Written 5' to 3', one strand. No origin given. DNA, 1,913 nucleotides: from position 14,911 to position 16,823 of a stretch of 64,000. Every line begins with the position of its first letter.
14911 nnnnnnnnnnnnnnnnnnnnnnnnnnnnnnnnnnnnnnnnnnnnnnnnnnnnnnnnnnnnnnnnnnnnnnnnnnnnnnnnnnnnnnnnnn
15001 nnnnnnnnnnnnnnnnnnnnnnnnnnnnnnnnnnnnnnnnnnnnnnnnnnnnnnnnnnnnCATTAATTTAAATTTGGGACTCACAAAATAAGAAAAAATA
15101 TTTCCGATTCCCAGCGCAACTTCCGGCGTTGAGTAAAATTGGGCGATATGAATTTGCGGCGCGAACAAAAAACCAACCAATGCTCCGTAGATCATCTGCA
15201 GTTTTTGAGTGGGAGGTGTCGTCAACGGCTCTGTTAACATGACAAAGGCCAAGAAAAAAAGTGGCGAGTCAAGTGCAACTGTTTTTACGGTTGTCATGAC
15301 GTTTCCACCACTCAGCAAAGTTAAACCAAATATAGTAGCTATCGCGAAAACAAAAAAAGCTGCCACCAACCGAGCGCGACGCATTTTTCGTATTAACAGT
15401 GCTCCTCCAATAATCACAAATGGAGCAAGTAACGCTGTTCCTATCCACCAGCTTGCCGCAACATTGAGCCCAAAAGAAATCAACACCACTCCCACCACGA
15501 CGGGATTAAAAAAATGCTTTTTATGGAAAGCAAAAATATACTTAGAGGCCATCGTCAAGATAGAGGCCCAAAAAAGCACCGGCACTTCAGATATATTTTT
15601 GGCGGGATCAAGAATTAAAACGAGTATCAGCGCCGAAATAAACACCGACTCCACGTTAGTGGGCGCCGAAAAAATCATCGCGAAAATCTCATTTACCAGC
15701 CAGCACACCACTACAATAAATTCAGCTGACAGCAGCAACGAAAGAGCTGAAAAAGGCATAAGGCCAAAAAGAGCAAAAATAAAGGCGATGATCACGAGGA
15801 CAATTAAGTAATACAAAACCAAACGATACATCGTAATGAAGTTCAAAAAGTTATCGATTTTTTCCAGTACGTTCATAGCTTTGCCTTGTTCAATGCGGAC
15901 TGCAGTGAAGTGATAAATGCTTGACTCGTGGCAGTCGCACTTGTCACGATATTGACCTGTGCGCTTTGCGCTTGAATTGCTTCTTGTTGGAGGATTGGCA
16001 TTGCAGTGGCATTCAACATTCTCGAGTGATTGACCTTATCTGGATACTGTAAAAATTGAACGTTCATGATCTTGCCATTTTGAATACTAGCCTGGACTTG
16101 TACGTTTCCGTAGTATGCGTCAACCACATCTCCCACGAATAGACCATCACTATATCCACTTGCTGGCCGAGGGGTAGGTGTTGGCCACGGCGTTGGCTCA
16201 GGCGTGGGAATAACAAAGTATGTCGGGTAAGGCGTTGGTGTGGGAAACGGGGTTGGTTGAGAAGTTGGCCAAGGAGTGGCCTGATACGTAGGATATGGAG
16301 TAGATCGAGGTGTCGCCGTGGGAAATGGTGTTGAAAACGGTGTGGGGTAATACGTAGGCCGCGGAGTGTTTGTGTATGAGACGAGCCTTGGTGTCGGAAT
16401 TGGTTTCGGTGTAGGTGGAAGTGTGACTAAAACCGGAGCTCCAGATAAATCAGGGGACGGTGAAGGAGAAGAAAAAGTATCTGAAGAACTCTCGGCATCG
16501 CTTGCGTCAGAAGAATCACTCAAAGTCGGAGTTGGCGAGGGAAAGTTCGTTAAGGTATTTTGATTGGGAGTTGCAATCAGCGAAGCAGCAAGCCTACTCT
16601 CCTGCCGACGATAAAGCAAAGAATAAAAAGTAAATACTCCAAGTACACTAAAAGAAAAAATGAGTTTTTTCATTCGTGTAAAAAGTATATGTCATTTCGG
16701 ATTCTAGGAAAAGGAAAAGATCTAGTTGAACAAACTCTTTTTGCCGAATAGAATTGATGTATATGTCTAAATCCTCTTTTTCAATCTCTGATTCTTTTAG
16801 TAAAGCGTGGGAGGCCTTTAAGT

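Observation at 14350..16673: Two-gene flavin module: flavinylated FMN-binding exoprotein plus membrane-embedded FNR-like reductase, a candidate transmembrane electron-transfer system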

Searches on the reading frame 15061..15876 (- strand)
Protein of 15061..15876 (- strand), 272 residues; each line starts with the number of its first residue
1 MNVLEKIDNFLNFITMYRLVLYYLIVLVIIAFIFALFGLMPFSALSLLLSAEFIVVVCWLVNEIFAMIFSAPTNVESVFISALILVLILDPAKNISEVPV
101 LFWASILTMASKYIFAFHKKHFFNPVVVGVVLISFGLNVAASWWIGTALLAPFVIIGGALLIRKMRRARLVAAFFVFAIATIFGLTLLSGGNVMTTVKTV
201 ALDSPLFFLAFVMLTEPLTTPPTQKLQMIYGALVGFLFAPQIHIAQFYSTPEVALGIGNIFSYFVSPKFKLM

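Call 22: search_solved_structures(query=A2, max_evalue=10, show_alignments=4)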
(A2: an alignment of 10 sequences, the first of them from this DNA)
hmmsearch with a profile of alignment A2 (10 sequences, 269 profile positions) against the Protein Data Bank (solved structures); distinct sequences matched with E-value up to 10: 1.
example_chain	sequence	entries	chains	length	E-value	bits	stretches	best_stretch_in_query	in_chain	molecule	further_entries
8ahx_D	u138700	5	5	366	0.14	15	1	151-257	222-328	Ion-translocating oxidoreductase complex subunit D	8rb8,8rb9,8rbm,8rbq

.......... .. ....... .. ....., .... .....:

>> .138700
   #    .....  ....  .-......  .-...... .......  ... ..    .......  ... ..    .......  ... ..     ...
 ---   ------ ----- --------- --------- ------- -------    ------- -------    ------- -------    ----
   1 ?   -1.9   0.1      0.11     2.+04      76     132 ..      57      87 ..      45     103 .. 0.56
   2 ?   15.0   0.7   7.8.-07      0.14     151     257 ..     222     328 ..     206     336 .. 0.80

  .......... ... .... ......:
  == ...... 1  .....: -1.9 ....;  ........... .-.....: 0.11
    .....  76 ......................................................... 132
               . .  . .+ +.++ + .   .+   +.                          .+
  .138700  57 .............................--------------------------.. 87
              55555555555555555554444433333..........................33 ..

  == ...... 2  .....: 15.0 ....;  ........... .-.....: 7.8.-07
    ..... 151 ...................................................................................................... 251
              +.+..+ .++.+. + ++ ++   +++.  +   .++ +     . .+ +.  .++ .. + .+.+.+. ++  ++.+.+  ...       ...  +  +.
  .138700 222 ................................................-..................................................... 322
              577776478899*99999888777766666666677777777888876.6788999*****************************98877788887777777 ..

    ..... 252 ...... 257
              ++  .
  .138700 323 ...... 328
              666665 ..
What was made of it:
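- Tried and rejected: This gave only a weak RnfD hit (8ahx_D, E 0.14, call 22).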

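Call 43: predict_structure(alignment_id=A2)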
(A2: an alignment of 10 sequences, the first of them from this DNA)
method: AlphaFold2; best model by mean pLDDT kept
length: 272 residues; sequences in the alignment: 10
mean_pLDDT: 81.7   pTM: 0.80
mean pLDDT of the five models: 81.7, 81.2, 77.6, 75.6, 74.5
residues with pLDDT >= 90: 63; 70-90: 171; 50-70: 35; < 50: 3
segments of 3 or more residues with pLDDT < 50: 270-272
pLDDT, mean of each block of 10 residues (from residue 1): 82 85 92 93 93 95 90 85 90 89 92 70 75 77 78 86 83 89 87 83 74 63 80 83 62 74 62 47
secondary structure, 60 per line:
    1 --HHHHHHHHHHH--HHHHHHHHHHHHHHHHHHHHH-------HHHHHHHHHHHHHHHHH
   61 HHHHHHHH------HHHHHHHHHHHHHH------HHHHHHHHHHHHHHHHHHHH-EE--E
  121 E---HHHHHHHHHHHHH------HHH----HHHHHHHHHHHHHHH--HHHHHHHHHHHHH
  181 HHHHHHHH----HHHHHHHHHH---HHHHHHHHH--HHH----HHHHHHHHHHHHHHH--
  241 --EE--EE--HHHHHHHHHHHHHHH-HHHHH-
elements in order: H3-13 H16-36 H44-68 H75-88 H95-114 H125-137 H151-165 H168-188 H193-202 H206-214 H224-238 H251-265 H267-271
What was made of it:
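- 15073..15876 (-): NqrB/RnfD-like membrane domain (residues 1-268, 10 predicted helices, N-in/C-in). AlphaFold model has pLDDT 81.7 and pTM 0.80 (call 43).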

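Call 47: fold_search(model_id=the predicted structure, library=pdb)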
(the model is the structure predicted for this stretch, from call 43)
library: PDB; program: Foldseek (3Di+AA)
matches with E <= 10: 131; with E <= 0.001: 9
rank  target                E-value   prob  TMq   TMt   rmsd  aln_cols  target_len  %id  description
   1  9eri_D                2.4e-05  1.00  0.64  0.56   6.7       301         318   16  Cryo-EM structure of sodium pumping Rnf complex from Acetobacterium woodii bound to NADH (released 2025-03-05)
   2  8rbq_D                5.5e-05  1.00  0.64  0.58   6.3       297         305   17  Cryo-EM structure of the NADH:ferredoxin oxidoreductase RNF from Azotobacter vinelandii, dithionite reduced (released 2024-06-26)
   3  8ahx_D                7.8e-05  1.00  0.64  0.51   6.3       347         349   13  Cryo-EM structure of the nitrogen-fixation associated NADH:ferredoxin oxidoreductase RNF from Azotobacter vinelandii (released 2023-11-01)
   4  9uuu_B                2.3e-04  1.00  0.60  0.44   6.4       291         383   16  Cryo-EM structure of Na+-translocating NADH-ubiquinone oxidoreductase from Vibrio cholerae reduced by NADH (released 2025-06-25)
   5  9ud3_B                5.0e-04  1.00  0.56  0.41   5.9       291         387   15  Cryo-EM structure of Na+-translocating NADH-ubiquinone oxidoreductase NqrB-T236Y mutant from Vibrio cholerae (released 2025-06-25)
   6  7xk3_B                5.4e-04  1.00  0.57  0.42   5.6       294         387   16  Cryo-EM structure of Na+-pumping NADH-ubiquinone oxidoreductase from Vibrio cholerae, state 1 (released 2022-07-20)
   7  7xk6_B                5.4e-04  1.00  0.56  0.39   6.5       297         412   14  Cryo-EM structure of Na+-pumping NADH-ubiquinone oxidoreductase from Vibrio cholerae, with aurachin D-42 (released 2022-07-20)
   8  8ad0_B                6.2e-04  1.00  0.63  0.47   5.3       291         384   17  X-ray structure of Na+-NQR from Vibrio cholerae in different conformation at 3.1 A (released 2023-07-12)
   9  8a1x_B                9.2e-04  1.00  0.63  0.45   5.0       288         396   16  Sodium pumping NADH-quinone oxidoreductase with inhibitor DQA (released 2023-06-14)
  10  8a1t_B                1.1e-03  1.00  0.56  0.41   6.5       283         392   18  Sodium pumping NADH-quinone oxidoreductase (released 2023-06-14)
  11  7zc6_D                1.4e-03  1.00  0.61  0.56   5.1       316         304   15  Na+ - translocating ferredoxin: NAD+ reductase (Rnf) of C. tetanomorphum (released 2022-09-28)
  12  9lrr_B                1.5e-03  1.00  0.62  0.43   6.4       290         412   16  Cryo-EM structure of Na+-translocating NADH-ubiquinone oxidoreductase NqrB-G141A mutant from Vibrio cholerae with boun (released 2025-04-23)
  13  8a1v_B                3.5e-03  1.00  0.54  0.39   6.9       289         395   17  Sodium pumping NADH-quinone oxidoreductase with substrate Q2 (released 2023-06-14)
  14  8evu_B                3.8e-03  1.00  0.60  0.41   4.9       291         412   17  Cryo EM structure of Vibrio cholerae NQR (released 2022-11-16)
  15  8acw_B                4.5e-03  1.00  0.59  0.44   6.2       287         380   18  X-ray structure of Na+-NQR from Vibrio cholerae at 3.4 A resolution (released 2023-07-12)
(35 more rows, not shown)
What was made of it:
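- On Ferric reductase / NOX superfamily: The membrane domain has the RnfD/NqrB fold (call 47).
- The fold search reproduces this, with urea transporters as the next hits (call 47).
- Tried and rejected: A fold search of a separate domain model was needed (call 47).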

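Call 66: search_protein_representatives(alignment_id=A2)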
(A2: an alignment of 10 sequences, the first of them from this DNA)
Query: 10 sequences, 269 profile positions. Proteins with E-value up to 0.001 (for the whole library): 2156; up to 1e-10: 1103; up to 1e-30: 558. The best 150 are listed.
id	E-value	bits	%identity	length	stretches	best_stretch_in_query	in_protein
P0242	8.7e-111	386.3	-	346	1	2-269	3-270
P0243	1.0e-104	366.4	-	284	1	1-268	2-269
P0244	2.5e-101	355.2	-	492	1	1-269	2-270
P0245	1.9e-100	352.4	-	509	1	1-269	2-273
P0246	2.5e-100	352.0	-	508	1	1-268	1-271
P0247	2.2e-97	342.3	-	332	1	2-269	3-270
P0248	3.4e-95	335.2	-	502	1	1-269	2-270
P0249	8.5e-94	330.6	-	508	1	3-269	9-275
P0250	7.8e-92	324.1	-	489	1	1-268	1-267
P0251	3.5e-91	322.0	-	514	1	2-266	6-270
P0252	2.3e-87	309.4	-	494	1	13-269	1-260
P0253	7.5e-87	307.8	-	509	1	2-268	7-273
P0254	8.0e-87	307.7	-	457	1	1-269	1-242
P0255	3.3e-86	305.7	-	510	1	2-268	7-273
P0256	1.1e-85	304.0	-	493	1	13-268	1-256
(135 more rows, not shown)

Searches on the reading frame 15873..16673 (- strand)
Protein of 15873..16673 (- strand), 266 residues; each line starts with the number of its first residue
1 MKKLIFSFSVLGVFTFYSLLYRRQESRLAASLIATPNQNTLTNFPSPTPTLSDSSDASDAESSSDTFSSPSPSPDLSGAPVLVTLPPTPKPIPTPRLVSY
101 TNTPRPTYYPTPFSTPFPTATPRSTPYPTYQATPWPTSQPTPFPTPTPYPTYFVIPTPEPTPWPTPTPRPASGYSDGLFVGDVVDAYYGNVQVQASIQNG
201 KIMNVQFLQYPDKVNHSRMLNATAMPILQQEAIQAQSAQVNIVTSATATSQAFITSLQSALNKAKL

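Call 3: search_protein_families(library=pfam, proteins=[window:15873-16673:-], max_evalue=0.01)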
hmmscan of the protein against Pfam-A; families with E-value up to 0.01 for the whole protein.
window:15873-16673:- (266 aa): 1 family
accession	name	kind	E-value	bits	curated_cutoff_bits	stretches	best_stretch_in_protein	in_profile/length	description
PF04205.19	FMN_bind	-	1.6e-06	29.1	22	1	187-262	2-77/77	FMN-binding domain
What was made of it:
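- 15873..16673 (-): Gene for the NqrC/RnfG-like subunit (266 aa): signal anchor, Pro/Thr-rich linker, C-terminal FMN_bind domain. Pfam FMN_bind 29.1 bits against cutoff 22 (call 3).
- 15888..16115 (-): FMN_bind domain (residues 187-262). Pfam PF04205, positions 2-77 of 77 (call 3).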

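Call 4: search_protein_families(library=ncbifam, proteins=[window:15873-16673:-], max_evalue=0.01)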
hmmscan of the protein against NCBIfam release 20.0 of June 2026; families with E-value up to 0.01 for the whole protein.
window:15873-16673:- (266 aa): 0 families

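Call 52: list_cluster_members(proteins=[P0001, window:15873-16673:-])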
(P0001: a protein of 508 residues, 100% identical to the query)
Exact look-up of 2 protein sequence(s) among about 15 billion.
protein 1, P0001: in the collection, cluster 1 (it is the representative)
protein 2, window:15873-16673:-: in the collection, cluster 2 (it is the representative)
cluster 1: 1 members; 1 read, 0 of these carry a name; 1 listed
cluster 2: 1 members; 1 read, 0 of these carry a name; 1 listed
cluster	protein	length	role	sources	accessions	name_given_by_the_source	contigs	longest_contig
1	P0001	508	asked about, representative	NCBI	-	-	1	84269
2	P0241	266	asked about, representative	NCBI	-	-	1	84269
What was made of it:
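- Tried and rejected: Cluster look-up gave no accession or name (call 52).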

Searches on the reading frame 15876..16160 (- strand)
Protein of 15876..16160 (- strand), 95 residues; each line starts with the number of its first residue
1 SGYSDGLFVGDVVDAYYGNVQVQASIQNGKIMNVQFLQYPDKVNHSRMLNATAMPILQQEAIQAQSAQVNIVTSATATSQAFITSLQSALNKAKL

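Call 49: find_homologous_proteins(query=window:15876-16160:-, max_evalue=0.00001)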
Query seq(95 aa) (95 aa): 633 proteins with E <= 0.00001 among 634 candidates; the best 120 are listed.
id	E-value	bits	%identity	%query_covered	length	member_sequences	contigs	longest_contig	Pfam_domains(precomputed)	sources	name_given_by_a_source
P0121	7.1e-31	123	67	100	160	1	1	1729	PF04205.20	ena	-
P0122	1.4e-29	119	67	98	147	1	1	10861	PF04205.20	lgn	-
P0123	2.9e-29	118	65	97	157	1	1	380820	PF04205.20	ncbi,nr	ncbi:MAG: FMN-binding protein [Candidatus Roizmanbacteria bacterium]|nr:FMN-binding protein [Candida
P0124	3.4e-29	118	65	97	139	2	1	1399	PF04205.20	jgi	jgi:uncharacterized protein with FMN-binding domain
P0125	3.5e-29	118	63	97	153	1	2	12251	PF04205.20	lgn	-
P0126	4.2e-29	118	66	97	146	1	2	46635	PF04205.20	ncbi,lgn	-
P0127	5.9e-29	117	64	85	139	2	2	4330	PF04205.20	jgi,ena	-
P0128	6.6e-29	117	65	97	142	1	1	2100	PF04205.20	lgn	-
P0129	9.2e-29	117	66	97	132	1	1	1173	PF04205.20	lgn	-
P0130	1.3e-28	116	65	99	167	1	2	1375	PF04205.20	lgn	-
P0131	1.3e-28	116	65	98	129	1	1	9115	PF04205.20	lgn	-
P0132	1.7e-28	116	66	98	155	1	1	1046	PF04205.20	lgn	-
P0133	2.0e-28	116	63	98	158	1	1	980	PF04205.20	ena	-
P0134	3.6e-28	115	66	97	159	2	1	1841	PF04205.20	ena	-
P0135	3.9e-28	115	65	97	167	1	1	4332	PF04205.20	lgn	-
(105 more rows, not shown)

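Call 63: search_solved_structures(query=window:15876-16160:-, max_evalue=1, show_alignments=3)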
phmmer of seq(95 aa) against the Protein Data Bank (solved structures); distinct sequences matched with E-value up to 1: 3.
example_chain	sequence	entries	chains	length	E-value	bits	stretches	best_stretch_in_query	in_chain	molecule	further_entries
8p2a_A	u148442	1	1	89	1.1e-12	51.2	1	9-93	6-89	FMN-binding domain-containing protein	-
8p2b_A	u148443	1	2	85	0.1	16.3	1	13-92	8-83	Clostridiaceae bacterium FMN4 domain 1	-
3o6u_A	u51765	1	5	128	0.23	15.2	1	48-92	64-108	uncharacterized protein CPE2226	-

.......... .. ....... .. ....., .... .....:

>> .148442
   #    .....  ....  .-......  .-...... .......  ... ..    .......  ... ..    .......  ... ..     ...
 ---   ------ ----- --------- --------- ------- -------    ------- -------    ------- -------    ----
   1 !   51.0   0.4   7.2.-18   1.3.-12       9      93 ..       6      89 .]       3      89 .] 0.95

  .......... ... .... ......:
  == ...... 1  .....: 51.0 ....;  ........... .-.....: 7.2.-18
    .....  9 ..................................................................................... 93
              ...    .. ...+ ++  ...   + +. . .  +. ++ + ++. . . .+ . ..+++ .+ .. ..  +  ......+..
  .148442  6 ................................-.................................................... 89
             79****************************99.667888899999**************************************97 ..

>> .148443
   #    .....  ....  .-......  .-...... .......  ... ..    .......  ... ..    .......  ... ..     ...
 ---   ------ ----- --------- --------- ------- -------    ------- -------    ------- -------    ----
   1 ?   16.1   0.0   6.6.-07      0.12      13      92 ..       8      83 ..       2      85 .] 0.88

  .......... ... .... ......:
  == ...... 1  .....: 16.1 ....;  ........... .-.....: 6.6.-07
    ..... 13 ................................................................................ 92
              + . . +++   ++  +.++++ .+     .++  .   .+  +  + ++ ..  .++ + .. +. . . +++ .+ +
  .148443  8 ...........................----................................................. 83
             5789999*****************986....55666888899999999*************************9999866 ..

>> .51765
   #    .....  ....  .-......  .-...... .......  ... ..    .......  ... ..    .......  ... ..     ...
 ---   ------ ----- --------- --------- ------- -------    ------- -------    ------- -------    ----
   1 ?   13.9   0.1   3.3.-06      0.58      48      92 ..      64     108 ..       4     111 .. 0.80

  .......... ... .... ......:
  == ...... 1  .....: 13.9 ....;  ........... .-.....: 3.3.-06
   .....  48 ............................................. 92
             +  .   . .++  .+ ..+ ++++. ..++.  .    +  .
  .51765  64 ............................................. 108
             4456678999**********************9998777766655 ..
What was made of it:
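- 15873..16673 (-): PDB 8p2a at E 1.1e-12 (call 63).
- Checked: The window's T-S-A-T aligns on that protein's S-G-A-T (call 63).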

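Call 67: find_encoding_contigs(protein=P0123, flank=6000, max_places=1)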
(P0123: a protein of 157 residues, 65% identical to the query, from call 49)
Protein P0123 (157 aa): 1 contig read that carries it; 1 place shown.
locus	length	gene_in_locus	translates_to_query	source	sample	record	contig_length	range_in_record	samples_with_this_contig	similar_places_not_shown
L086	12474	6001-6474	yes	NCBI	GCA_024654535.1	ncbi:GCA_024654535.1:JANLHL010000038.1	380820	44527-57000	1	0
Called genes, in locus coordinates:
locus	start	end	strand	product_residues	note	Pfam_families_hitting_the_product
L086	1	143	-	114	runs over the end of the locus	PF06305:LapA_dom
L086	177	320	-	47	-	PF11295:DUF3096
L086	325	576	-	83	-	PF04226:Transgly_assoc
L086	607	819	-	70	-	-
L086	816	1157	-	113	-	-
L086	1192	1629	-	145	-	PF02325:CCB3_YggT (weak)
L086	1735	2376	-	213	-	PF00027:cNMP_binding, PF13545:HTH_Crp_2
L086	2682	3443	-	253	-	PF02517:Rce1-like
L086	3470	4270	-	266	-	-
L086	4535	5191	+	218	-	PF03575:Peptidase_S51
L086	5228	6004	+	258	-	PF02424:ApbE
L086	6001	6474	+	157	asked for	PF04205:FMN_bind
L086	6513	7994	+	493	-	PF00175:NAD_binding_1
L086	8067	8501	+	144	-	PF09391:DUF2000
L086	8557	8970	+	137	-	-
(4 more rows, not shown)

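Call 68: find_encoding_contigs(protein=P0126, flank=6000, max_places=1)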
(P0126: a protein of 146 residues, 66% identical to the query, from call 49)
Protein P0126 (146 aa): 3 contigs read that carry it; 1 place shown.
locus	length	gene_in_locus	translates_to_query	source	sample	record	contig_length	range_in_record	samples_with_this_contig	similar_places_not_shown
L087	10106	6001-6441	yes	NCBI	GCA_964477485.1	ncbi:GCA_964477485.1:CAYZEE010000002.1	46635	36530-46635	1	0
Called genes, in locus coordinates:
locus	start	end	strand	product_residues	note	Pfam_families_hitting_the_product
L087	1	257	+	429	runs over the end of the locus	PF03721:UDPG_MGDP_dh_N, PF03807:F420_oxidored (faint), PF00984:UDPG_MGDP_dh, PF03720:UDPG_MGDP_dh_C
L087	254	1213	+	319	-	PF01073:3Beta_HSD (weak), PF01370:Epimerase, PF02719:Polysacc_synt_2, PF04321:RmlD_sub_bind (weak), PF16363:GDP_Man_Dehyd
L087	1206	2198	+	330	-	PF01370:Epimerase, PF04321:RmlD_sub_bind, PF05368:NmrA, PF16363:GDP_Man_Dehyd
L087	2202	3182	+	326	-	PF01073:3Beta_HSD, PF01370:Epimerase, PF02719:Polysacc_synt_2 (faint), PF04321:RmlD_sub_bind (faint), PF07993:NAD_binding_4 (faint), PF16363:GDP_Man_Dehyd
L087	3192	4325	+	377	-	PF00535:Glycos_transf_2, PF04138:GtrA_DPMS_TM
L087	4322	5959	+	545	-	PF13231:PMT_2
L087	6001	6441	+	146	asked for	PF04205:FMN_bind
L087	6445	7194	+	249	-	PF02424:ApbE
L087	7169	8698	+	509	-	PF03116:NQR2_RnfD_RnfE (weak), PF00175:NAD_binding_1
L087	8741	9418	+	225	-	PF00072:Response_reg, PF00486:Trans_reg_C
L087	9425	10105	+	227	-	?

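Call 69: find_encoding_contigs(protein=P0122, flank=6000, max_places=1)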
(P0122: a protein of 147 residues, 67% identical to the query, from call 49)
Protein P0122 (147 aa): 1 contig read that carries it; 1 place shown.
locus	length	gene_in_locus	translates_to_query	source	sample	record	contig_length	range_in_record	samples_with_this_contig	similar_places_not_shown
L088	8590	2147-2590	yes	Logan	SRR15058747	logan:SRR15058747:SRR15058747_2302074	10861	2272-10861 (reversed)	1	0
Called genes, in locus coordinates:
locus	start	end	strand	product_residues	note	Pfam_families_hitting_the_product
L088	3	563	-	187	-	?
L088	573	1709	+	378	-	PF00201:UDPGT, PF04101:Glyco_tran_28_C, PF06722:EryCIII-like_C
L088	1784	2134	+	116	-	-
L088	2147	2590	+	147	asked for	PF04205:FMN_bind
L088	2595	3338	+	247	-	PF02424:ApbE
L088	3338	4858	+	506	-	PF03116:NQR2_RnfD_RnfE, PF00175:NAD_binding_1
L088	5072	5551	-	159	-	PF18914:DUF5666 (weak)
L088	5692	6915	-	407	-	PF12704:MacB_PCD, PF02687:FtsX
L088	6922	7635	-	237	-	PF00005:ABC_tran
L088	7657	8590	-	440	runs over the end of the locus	PF25917:BSH_RND (faint), PF25954:Beta-barrel_RND_2 (faint), PF25990:Beta-barrel_YknX, PF25967:RND-MFP_C, PF25975:CzcB_C (weak), PF25989:YknX_C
